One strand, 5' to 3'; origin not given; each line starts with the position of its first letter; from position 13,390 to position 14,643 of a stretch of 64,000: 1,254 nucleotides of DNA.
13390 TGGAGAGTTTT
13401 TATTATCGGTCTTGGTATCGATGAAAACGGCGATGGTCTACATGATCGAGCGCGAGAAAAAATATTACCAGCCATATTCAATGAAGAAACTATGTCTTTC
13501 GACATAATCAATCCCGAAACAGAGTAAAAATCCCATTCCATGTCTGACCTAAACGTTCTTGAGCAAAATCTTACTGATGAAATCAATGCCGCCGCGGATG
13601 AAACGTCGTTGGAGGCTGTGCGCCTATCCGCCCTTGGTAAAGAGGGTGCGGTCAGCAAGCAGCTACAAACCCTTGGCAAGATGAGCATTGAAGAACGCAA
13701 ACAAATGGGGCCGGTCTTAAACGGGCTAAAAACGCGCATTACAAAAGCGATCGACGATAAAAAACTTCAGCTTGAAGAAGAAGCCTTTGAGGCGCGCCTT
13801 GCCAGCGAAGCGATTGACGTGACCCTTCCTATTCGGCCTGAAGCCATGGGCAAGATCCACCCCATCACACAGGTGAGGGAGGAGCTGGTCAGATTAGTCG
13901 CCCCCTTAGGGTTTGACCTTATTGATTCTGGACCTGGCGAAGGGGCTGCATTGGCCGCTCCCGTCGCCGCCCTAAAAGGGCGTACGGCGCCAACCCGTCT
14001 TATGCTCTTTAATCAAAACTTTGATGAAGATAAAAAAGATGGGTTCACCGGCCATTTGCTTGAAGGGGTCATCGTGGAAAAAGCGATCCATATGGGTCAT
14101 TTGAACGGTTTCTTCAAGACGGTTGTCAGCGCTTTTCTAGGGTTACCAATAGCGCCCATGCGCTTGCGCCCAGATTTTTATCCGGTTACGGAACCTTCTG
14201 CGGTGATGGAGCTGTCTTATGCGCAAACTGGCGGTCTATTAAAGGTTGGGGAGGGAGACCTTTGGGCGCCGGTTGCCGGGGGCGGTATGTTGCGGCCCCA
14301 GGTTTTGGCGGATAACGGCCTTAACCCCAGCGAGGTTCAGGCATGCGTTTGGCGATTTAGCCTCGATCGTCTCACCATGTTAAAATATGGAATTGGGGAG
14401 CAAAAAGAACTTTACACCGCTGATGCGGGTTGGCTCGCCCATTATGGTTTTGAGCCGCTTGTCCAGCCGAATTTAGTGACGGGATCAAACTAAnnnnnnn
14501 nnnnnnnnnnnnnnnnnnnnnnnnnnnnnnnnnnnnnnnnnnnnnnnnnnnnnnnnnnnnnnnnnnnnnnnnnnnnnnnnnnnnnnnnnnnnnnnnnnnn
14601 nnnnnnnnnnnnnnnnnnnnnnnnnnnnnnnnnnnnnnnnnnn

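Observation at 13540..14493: PheS homologue in the canonical rplT-downstream slot looks catalytically dead but is an intact ORF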

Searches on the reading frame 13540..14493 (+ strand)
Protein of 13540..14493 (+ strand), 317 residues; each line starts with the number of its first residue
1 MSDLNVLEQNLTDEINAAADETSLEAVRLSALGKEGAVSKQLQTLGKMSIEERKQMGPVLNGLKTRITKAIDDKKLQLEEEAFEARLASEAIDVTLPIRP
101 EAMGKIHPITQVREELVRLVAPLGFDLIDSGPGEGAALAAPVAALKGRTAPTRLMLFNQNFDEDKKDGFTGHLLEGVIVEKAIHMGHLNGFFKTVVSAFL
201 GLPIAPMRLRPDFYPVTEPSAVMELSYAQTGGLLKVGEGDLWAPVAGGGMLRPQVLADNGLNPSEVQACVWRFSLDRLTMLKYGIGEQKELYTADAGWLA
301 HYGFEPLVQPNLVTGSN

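Call 3: search_protein_families(library=pfam, proteins=[window:13540-14493:+], max_evalue=0.1)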
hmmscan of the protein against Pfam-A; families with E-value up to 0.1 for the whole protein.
window:13540-14493:+ (317 aa): 2 families
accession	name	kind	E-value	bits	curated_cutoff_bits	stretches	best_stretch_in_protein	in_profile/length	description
PF01409.25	tRNA-synt_2d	-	2.6e-28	99.6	19.8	2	145-301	95-245/246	tRNA synthetases class II core domain (F)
PF02912.23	Phe_tRNA-synt_N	-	4e-19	68.8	22.3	1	20-87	2-69/69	Aminoacyl tRNA synthetase class II, N-terminal domain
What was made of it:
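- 13540..13854 (+): PheS-like alpha', residues 1-105: coiled-coil tRNA-binding arm, fully conserved. PF02912, 68.8 bits (call 3).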

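Call 4: search_protein_families(library=ncbifam, proteins=[window:13540-14493:+], max_evalue=0.1)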
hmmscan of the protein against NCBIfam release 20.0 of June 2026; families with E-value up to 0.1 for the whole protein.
window:13540-14493:+ (317 aa): 4 families
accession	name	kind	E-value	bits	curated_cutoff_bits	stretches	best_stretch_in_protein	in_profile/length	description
TIGR00468.1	pheS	equivalog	7.5e-37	127.3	237.45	2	144-301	172-321/324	phenylalanine--tRNA ligase subunit alpha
NF003210.0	PRK04172.1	equivalog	3.1e-19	69.2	350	1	172-302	377-491/496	phenylalanine--tRNA ligase subunit alpha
NF051887.1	PheS_related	equivalog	3.8e-06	26.2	300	1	224-295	162-232/349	PheS-related mystery ligase SrmL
TIGR00469.1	pheS_mito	equivalog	3.6e-05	22.6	258.35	1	239-302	280-343/451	phenylalanine--tRNA ligase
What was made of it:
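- It is not the SrmL family: 26 bits against a cutoff of 300 (call 4).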

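Call 8: find_homologous_proteins(query=window:13540-14493:+, max_evalue=0.00001)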
Query window:13540-14493:+ (317 aa): 528 proteins with E <= 0.00001 among 8000 candidates; the best 120 are listed.
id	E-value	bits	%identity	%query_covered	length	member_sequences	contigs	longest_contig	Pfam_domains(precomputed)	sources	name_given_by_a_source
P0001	2.4e-197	673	96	100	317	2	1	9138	PF01409.26,PF02912.24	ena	-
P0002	8.5e-84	300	44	99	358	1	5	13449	PF01409.26,PF02912.24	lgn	-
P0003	2.5e-83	298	42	99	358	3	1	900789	PF01409.26,PF02912.24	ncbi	-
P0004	2.5e-83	298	43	99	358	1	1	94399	PF01409.26,PF02912.24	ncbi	-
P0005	3.2e-83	298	44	99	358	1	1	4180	PF01409.26,PF02912.24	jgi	jgi:phenylalanyl-tRNA synthetase alpha chain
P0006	8.4e-83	296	43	99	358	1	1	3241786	PF01409.26,PF02912.24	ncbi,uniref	ncbi:phenylalanine--tRNA ligase subunit alpha [Hyphococcus sp. DH-69]|uniref:phenylalanine--tRNA lig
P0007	1.9e-82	295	42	99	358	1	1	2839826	PF01409.26,PF02912.24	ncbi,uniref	ncbi:phenylalanine--tRNA ligase subunit alpha [Hyphococcus lacteus]|uniref:Phenylalanine--tRNA ligas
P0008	2.5e-82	295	42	99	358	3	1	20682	PF01409.26,PF02912.24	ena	-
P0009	2.2e-81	292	42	99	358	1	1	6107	PF01409.26,PF02912.24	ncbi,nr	ncbi:MAG: phenylalanine--tRNA ligase subunit alpha [Marinicaulis sp.]|nr:phenylalanine--tRNA ligase 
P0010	3.0e-81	291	42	99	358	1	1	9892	PF01409.26,PF02912.24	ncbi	-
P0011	6.5e-81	290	42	99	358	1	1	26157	PF01409.26,PF02912.24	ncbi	-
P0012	7.0e-81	290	42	99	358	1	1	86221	PF01409.26,PF02912.24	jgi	-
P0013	7.4e-81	290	42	99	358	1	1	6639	PF01409.26,PF02912.24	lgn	-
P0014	1.7e-80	289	41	99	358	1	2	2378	PF01409.26,PF02912.24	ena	-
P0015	1.8e-80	289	42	99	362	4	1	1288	PF01409.26,PF02912.24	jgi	-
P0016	2.1e-80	289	42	99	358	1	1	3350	PF01409.26,PF02912.24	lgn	-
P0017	2.1e-80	289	43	99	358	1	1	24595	PF01409.26,PF02912.24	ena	-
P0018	2.6e-80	288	42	99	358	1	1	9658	PF01409.26,PF02912.24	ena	-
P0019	4.2e-80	288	41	99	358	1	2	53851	PF01409.26,PF02912.24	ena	-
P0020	9.7e-80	286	41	98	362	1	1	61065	PF01409.26,PF02912.24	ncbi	ncbi:MAG: phenylalanine--tRNA ligase subunit alpha [Pseudomonadota bacterium]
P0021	1.0e-79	286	42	99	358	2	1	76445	PF01409.26,PF02912.24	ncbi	-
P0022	1.9e-79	285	44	99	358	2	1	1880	PF01409.26,PF02912.24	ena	-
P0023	2.1e-79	285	41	99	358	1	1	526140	PF01409.26,PF02912.24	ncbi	-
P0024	7.0e-79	284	42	99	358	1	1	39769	PF01409.26,PF02912.24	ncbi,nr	ncbi:MAG: phenylalanine--tRNA ligase subunit alpha [Alphaproteobacteria bacterium]|nr:phenylalanine-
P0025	8.7e-79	283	40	99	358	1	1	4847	PF01409.26,PF02912.24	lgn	-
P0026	2.1e-78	282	40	99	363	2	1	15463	PF01409.26,PF02912.24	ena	-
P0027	3.5e-78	281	40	99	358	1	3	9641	PF01409.26,PF02912.24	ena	-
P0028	2.3e-77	279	40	99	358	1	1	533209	PF01409.26,PF02912.24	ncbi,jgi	-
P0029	2.6e-77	278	40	99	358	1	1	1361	PF01409.26,PF02912.24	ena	-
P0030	3.1e-77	278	40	99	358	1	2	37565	PF01409.26,PF02912.24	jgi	-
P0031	8.0e-77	277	41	99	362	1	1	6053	PF01409.26,PF02912.24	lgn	-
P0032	1.1e-76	276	41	99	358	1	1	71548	PF01409.26,PF02912.24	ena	-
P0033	2.5e-74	269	38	99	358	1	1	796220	PF01409.26,PF02912.24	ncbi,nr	ncbi:MAG: phenylalanine--tRNA ligase subunit alpha [Alphaproteobacteria bacterium]|nr:phenylalanine-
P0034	2.9e-74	268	40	99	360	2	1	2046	PF01409.26,PF02912.24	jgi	jgi:phenylalanyl-tRNA synthetase alpha chain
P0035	1.7e-73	266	40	98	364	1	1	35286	PF01409.26,PF02912.24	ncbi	ncbi:MAG: phenylalanine--tRNA ligase subunit alpha [Pseudomonadota bacterium]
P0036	2.7e-72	262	41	99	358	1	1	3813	PF01409.26,PF02912.24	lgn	-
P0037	3.8e-71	258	39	99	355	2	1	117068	PF01409.26,PF02912.24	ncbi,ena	-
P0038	7.1e-71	257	39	98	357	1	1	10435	PF01409.26,PF02912.24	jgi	jgi:phenylalanyl-tRNA synthetase alpha chain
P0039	2.0e-70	256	39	99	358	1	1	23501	PF01409.26,PF02912.24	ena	-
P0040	1.0e-69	254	39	99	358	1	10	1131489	PF01409.26,PF02912.24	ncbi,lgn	-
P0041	1.8e-69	253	39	99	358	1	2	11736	PF01409.26,PF02912.24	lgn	-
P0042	6.9e-69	251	38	99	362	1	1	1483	PF01409.26,PF02912.24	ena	-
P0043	7.6e-69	251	38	99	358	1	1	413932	PF01409.26,PF02912.24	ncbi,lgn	-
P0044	3.0e-68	249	38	99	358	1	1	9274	PF01409.26,PF02912.24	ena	-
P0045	3.2e-68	249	39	99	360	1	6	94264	PF01409.26,PF02912.24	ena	-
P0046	1.4e-67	247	37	99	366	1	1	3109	PF01409.26,PF02912.24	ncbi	-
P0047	1.5e-67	246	39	99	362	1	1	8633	PF01409.26,PF02912.24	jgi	jgi:phenylalanyl-tRNA synthetase alpha chain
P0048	3.7e-67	245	37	99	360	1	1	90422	PF01409.26,PF02912.24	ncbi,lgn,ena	-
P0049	5.5e-67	245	37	98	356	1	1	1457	PF01409.26,PF02912.24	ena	-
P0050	9.1e-67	244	39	99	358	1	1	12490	PF01409.26,PF02912.24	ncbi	-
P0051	1.0e-66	244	37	99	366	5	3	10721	PF01409.26,PF02912.24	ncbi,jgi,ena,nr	ncbi:MAG: phenylalanine--tRNA ligase subunit alpha [Alphaproteobacteria bacterium]|nr:MAG: phenylala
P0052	1.1e-66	244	38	99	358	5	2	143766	PF01409.26,PF02912.24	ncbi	ncbi:MAG: hypothetical protein RJB62_1233 [Pseudomonadota bacterium]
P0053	1.4e-66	243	38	99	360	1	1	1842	PF01409.26,PF02912.24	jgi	jgi:phenylalanyl-tRNA synthetase alpha chain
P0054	3.4e-66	242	38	99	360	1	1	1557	PF01409.26,PF02912.24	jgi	jgi:phenylalanyl-tRNA synthetase alpha chain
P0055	1.9e-65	240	37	98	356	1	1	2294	PF01409.26,PF02912.24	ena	-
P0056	2.0e-65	239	38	99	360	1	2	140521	PF01409.26,PF02912.24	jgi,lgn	-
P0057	2.5e-65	239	38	99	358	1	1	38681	PF01409.26,PF02912.24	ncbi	-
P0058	2.9e-65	239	37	99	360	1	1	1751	PF01409.26,PF02912.24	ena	-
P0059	3.3e-65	239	37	99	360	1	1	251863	PF01409.26,PF02912.24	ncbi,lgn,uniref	ncbi:phenylalanine--tRNA ligase subunit alpha [Tepidicaulis sp. LMO-SS28]|uniref:phenylalanine--tRNA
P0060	4.3e-65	238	35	99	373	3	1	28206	PF01409.26,PF02912.24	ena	-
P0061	2.0e-64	236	36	99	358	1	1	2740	PF01409.26,PF02912.24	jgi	jgi:phenylalanyl-tRNA synthetase alpha chain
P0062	2.8e-64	236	36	98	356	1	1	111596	PF01409.26,PF02912.24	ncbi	ncbi:MAG: phenylalanine--tRNA ligase subunit alpha [Hyphomicrobiales bacterium]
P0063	4.4e-64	235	38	92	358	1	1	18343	PF01409.26,PF02912.24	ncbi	-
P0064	6.4e-64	234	37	99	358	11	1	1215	PF01409.26,PF02912.24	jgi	-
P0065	7.4e-64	234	37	98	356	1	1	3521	PF01409.26,PF02912.24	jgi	jgi:phenylalanyl-tRNA synthetase alpha chain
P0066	9.5e-64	234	35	98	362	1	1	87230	PF01409.26,PF02912.24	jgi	jgi:phenylalanyl-tRNA synthetase alpha chain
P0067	1.6e-63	233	36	97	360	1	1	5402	PF01409.26,PF02912.24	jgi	jgi:phenylalanyl-tRNA synthetase alpha chain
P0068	2.3e-63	233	36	99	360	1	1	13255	PF01409.26,PF02912.24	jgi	-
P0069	2.8e-63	232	37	98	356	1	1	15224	PF01409.26,PF02912.24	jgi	jgi:phenylalanyl-tRNA synthetase alpha chain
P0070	3.1e-63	232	34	100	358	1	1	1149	PF01409.26,PF02912.24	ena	-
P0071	3.8e-63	232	37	99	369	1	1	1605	PF01409.26,PF02912.24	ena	-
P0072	6.2e-63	231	36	98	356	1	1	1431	PF01409.26,PF02912.24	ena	-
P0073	8.4e-63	231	33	100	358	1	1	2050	PF01409.26,PF02912.24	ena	-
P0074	1.1e-62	230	36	99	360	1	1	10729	PF01409.26,PF02912.24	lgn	-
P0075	1.2e-62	230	36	98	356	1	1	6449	PF01409.26,PF02912.24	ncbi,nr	ncbi:MAG: phenylalanine--tRNA ligase subunit alpha [Rhizobiales bacterium]|nr:phenylalanine--tRNA li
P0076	2.0e-62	230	37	99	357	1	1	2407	PF01409.26,PF02912.24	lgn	-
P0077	2.1e-62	230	36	99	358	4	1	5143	PF01409.26,PF02912.24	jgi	jgi:phenylalanyl-tRNA synthetase alpha chain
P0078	2.8e-62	229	37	99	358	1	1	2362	PF01409.26,PF02912.24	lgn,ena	-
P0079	3.0e-62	229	37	99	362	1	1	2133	PF01409.26,PF02912.24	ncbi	-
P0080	4.3e-62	229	38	92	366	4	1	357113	PF01409.26,PF02912.24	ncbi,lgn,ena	-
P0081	4.7e-62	228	33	100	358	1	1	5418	PF01409.26,PF02912.24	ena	-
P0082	4.8e-62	228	33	100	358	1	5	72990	PF01409.26,PF02912.24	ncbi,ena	-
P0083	5.7e-62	228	37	99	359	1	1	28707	PF01409.26,PF02912.24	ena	-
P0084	6.2e-62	228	36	98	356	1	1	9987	PF01409.26,PF02912.24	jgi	jgi:phenylalanyl-tRNA synthetase alpha chain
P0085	6.7e-62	228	33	100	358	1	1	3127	PF01409.26,PF02912.24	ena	-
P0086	6.9e-62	228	36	99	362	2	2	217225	PF01409.26,PF02912.24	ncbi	ncbi:MAG: phenylalanine--tRNA ligase subunit alpha [Alphaproteobacteria bacterium]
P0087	8.1e-62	228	37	99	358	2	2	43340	PF01409.26,PF02912.24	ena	-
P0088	9.7e-62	227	33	100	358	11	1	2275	PF01409.26,PF02912.24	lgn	-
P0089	9.7e-62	227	36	99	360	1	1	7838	PF01409.26,PF02912.24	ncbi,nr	ncbi:MAG: phenylalanine--tRNA ligase subunit alpha [Beijerinckiaceae bacterium]|nr:phenylalanine--tR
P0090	1.0e-61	227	35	98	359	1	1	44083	PF01409.26,PF02912.24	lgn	-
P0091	1.1e-61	227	35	97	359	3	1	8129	PF01409.26,PF02912.24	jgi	-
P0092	1.3e-61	227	36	99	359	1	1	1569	PF01409.26,PF02912.24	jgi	-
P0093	1.8e-61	226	33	100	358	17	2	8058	PF01409.26,PF02912.24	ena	-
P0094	4.5e-61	225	33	100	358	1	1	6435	PF01409.26,PF02912.24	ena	-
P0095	6.1e-61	225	36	99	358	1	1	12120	PF01409.26,PF02912.24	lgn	-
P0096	6.8e-61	225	37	99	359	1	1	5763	PF01409.26,PF02912.24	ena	-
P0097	6.9e-61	225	35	99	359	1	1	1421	PF01409.26,PF02912.24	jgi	-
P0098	8.2e-61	224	36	98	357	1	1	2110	PF01409.26,PF02912.24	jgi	jgi:phenylalanyl-tRNA synthetase alpha chain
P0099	8.8e-61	224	36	99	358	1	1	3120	PF01409.26,PF02912.24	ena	-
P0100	9.0e-61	224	37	99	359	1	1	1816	PF01409.26,PF02912.24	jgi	jgi:phenylalanyl-tRNA synthetase alpha chain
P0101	1.0e-60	224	40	52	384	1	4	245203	PF01409.26,PF02912.24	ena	-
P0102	1.3e-60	224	37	99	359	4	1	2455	PF01409.26,PF02912.24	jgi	jgi:phenylalanyl-tRNA synthetase alpha chain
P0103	1.6e-60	223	33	97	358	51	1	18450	PF01409.26,PF02912.24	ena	-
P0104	3.2e-60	222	37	97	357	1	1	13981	PF01409.26,PF02912.24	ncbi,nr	ncbi:MAG: phenylalanine--tRNA ligase subunit alpha [Alphaproteobacteria bacterium]|nr:MAG: phenylala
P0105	3.9e-60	222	37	95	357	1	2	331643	PF01409.26,PF02912.24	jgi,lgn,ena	-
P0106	4.7e-60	222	35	97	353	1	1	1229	PF01409.26,PF02912.24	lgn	-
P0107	5.1e-60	222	34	99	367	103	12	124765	PF01409.26,PF02912.24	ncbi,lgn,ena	-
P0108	5.2e-60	222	35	99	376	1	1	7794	PF01409.26,PF02912.24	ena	-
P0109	6.1e-60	221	37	97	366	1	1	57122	PF01409.26,PF02912.24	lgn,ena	-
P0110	9.5e-60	221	37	99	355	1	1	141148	PF01409.26,PF02912.24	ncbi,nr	ncbi:MAG: phenylalanine--tRNA ligase subunit alpha [Rickettsiales bacterium]|nr:phenylalanine--tRNA 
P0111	1.6e-59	220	34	99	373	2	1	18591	PF01409.26,PF02912.24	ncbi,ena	-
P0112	1.7e-59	220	35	98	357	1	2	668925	PF01409.26,PF02912.24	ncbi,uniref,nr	ncbi:phenylalanine--tRNA ligase subunit alpha [uncultured Pelagimonas sp.]|uniref:phenylalanine--tRN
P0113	2.6e-59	219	35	99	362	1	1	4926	PF01409.26,PF02912.24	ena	-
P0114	2.6e-59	219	36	91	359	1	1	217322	PF01409.26,PF02912.24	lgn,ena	-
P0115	2.7e-59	219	35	92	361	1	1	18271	PF01409.26,PF02912.24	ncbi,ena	-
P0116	5.0e-59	218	37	99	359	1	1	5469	PF01409.26,PF02912.24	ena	-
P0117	5.5e-59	218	37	99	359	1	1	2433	PF01409.26,PF02912.24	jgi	-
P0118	7.4e-59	218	35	99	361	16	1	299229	PF01409.26,PF02912.24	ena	-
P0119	7.5e-59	218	36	99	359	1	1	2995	PF01409.26,PF02912.24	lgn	-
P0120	7.5e-59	218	37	99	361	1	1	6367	PF01409.26,PF02912.24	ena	-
